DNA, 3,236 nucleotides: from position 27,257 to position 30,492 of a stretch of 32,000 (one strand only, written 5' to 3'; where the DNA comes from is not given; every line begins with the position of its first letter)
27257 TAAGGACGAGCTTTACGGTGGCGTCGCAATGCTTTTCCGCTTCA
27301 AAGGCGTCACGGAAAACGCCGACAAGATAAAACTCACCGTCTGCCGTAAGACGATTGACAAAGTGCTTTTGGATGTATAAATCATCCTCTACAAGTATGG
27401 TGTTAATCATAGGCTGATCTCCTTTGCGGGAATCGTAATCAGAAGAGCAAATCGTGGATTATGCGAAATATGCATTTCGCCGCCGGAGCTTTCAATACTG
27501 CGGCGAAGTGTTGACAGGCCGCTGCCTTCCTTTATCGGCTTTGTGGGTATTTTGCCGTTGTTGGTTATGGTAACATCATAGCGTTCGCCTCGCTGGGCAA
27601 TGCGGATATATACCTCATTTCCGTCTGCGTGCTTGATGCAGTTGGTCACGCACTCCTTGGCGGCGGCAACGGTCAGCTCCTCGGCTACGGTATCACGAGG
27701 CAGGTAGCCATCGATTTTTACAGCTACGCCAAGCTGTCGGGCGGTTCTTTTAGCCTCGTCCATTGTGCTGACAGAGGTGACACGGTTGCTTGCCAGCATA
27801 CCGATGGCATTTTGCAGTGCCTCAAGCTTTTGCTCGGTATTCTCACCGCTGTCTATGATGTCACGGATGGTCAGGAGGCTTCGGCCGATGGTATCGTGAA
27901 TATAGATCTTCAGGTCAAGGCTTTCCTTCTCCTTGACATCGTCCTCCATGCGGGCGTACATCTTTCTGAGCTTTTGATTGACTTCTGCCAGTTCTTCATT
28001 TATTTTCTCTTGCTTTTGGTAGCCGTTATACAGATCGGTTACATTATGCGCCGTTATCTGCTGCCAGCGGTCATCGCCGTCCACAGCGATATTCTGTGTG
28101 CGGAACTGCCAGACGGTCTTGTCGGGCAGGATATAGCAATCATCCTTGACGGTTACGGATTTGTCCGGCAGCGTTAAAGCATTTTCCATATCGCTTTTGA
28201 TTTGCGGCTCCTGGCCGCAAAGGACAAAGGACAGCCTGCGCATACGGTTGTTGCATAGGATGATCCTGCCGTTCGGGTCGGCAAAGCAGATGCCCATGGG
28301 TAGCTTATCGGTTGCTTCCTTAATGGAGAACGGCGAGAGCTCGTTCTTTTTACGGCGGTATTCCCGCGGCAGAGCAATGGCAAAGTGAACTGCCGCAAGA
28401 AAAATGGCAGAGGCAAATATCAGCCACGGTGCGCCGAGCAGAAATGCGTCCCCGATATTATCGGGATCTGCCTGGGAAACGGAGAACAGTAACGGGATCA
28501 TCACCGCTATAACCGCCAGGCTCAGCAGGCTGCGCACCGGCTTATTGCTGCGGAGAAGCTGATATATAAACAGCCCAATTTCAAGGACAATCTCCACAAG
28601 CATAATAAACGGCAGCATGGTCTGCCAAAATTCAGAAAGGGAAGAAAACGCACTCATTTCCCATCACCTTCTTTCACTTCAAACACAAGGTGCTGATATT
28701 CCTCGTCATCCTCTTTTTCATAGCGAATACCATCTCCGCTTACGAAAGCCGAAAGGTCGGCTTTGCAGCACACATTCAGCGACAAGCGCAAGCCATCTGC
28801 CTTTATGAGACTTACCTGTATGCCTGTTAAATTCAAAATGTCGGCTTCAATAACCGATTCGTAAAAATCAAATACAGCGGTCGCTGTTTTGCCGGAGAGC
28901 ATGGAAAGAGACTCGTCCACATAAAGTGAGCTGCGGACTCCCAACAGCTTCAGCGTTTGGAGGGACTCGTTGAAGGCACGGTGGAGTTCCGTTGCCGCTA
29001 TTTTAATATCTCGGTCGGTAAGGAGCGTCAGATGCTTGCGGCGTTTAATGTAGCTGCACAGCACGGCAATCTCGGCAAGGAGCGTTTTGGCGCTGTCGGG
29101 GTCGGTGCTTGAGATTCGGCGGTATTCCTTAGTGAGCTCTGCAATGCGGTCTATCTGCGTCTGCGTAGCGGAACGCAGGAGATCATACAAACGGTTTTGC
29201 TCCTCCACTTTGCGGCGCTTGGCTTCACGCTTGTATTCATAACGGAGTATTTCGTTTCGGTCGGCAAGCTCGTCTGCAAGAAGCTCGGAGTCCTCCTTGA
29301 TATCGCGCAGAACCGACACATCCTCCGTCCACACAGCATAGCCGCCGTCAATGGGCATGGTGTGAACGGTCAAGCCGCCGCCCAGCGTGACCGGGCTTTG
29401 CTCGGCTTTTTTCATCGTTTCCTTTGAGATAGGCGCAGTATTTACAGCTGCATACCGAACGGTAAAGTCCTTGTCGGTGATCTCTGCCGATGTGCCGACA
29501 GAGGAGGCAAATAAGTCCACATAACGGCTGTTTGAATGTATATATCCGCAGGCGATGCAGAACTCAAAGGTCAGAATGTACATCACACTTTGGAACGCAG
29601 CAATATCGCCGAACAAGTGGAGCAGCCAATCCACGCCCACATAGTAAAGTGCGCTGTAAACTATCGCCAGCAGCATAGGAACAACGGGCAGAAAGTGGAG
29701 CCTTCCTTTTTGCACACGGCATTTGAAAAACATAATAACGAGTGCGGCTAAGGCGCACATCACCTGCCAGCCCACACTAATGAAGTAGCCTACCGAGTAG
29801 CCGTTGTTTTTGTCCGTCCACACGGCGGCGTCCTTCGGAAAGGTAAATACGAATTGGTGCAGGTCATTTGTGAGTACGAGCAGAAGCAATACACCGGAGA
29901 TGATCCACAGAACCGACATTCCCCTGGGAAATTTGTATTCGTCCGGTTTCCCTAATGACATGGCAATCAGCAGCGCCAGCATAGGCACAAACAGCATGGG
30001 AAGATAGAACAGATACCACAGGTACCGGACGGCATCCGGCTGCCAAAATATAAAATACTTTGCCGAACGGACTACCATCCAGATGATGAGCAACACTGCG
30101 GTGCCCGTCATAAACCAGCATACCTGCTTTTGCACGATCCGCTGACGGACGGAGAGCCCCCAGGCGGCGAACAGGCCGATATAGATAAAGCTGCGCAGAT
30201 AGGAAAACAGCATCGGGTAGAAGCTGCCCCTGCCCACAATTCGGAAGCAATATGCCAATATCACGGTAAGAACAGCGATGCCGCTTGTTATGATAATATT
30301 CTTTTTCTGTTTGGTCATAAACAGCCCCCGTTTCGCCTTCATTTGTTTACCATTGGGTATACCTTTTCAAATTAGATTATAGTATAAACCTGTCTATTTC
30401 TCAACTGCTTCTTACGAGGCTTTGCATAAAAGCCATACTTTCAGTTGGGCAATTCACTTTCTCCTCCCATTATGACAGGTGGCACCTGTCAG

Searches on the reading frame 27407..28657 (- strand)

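Call 7: search_protein_families(library=pfam, proteins=[window:27407-28657:-], max_evalue=0.001)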
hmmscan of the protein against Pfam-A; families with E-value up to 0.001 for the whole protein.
window:27407-28657:- (416 aa): 2 families
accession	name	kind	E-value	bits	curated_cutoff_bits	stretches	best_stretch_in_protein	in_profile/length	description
PF02518.31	HATPase_c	-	6.5e-06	27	26.4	1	332-404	9-102/111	Histidine kinase-, DNA gyrase B-, and HSP90-like ATPase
PF14198.11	TnpV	-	0.00079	19.8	27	0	173-250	6-82/111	Transposon-encoded protein TnpV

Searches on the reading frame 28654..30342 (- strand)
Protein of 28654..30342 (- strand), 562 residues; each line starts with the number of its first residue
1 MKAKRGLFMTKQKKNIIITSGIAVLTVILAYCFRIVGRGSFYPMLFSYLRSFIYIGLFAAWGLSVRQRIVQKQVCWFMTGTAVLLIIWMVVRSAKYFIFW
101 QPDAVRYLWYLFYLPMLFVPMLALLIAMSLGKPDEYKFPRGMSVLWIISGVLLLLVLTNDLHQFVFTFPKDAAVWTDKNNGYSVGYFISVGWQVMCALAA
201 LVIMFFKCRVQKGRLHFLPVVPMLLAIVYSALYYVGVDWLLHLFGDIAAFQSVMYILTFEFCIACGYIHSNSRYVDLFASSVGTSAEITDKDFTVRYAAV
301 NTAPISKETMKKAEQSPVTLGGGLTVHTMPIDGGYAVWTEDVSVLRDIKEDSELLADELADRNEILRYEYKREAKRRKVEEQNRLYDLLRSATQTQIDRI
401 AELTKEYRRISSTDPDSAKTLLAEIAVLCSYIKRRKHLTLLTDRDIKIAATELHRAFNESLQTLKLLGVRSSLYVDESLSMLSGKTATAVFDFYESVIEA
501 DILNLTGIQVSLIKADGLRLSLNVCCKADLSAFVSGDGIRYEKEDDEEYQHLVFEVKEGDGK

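Call 50: search_protein_families(library=pfam, proteins=[window:28654-30342:-], max_evalue=0.001)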
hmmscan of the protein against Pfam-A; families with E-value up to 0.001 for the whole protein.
window:28654-30342:- (562 aa): 1 family
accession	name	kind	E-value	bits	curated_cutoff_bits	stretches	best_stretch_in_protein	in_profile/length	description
PF16927.11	HisKA_7TM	-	1.2e-05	25.7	28.6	1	55-237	12-190/224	N-terminal 7TM region of histidine kinase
